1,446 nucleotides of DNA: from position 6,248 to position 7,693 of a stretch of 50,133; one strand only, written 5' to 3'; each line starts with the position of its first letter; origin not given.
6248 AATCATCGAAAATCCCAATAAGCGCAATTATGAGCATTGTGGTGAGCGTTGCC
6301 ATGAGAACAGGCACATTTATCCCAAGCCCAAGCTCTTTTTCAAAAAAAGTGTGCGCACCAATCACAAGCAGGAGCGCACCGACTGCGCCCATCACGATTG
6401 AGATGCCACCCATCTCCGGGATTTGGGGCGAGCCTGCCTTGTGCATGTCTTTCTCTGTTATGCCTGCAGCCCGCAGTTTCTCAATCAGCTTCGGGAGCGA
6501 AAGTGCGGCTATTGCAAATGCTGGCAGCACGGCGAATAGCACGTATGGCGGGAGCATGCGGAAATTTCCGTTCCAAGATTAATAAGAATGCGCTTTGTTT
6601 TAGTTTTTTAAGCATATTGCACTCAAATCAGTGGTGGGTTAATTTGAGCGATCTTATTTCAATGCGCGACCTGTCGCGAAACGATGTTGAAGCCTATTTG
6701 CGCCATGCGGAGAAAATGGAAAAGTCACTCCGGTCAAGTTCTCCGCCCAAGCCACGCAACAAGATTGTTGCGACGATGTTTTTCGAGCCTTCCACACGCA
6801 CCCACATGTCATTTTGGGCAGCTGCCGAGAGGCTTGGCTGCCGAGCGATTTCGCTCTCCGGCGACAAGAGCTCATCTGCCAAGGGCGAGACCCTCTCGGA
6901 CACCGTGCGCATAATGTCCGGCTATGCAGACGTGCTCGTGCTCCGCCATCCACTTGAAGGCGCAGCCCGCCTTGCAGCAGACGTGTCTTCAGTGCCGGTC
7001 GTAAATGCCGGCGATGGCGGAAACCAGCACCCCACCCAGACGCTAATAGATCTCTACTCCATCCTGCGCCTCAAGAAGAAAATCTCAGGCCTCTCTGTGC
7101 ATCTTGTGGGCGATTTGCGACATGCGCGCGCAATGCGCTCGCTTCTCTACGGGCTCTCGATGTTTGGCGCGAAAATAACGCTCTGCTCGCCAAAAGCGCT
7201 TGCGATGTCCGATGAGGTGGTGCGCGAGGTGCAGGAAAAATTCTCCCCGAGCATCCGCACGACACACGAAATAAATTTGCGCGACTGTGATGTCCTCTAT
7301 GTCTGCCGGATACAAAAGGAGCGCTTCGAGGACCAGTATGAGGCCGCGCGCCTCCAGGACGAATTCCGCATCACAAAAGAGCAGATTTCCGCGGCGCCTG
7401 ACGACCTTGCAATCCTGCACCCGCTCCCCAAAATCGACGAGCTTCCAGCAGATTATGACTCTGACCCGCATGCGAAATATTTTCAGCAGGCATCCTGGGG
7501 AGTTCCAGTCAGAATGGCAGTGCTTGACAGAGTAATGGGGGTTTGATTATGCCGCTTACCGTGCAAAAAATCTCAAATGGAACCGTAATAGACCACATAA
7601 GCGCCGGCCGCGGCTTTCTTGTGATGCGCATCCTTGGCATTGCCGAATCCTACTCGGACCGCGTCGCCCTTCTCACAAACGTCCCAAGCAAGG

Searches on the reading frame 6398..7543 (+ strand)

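Call 47: search_protein_families(library=pfam, proteins=[window:6398-7543:+], max_evalue=0.001)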
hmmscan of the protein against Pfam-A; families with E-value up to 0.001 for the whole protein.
window:6398-7543:+ (382 aa): 2 families
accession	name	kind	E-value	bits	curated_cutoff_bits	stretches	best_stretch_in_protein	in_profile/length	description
PF02729.26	OTCace_N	-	9.9e-42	142.9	29.9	1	85-222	2-146/148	Aspartate/ornithine carbamoyltransferase, carbamoyl-P binding domain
PF00185.30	OTCace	-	1e-24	87.8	29.4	1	231-377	2-155/157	Aspartate/ornithine carbamoyltransferase, Asp/Orn binding domain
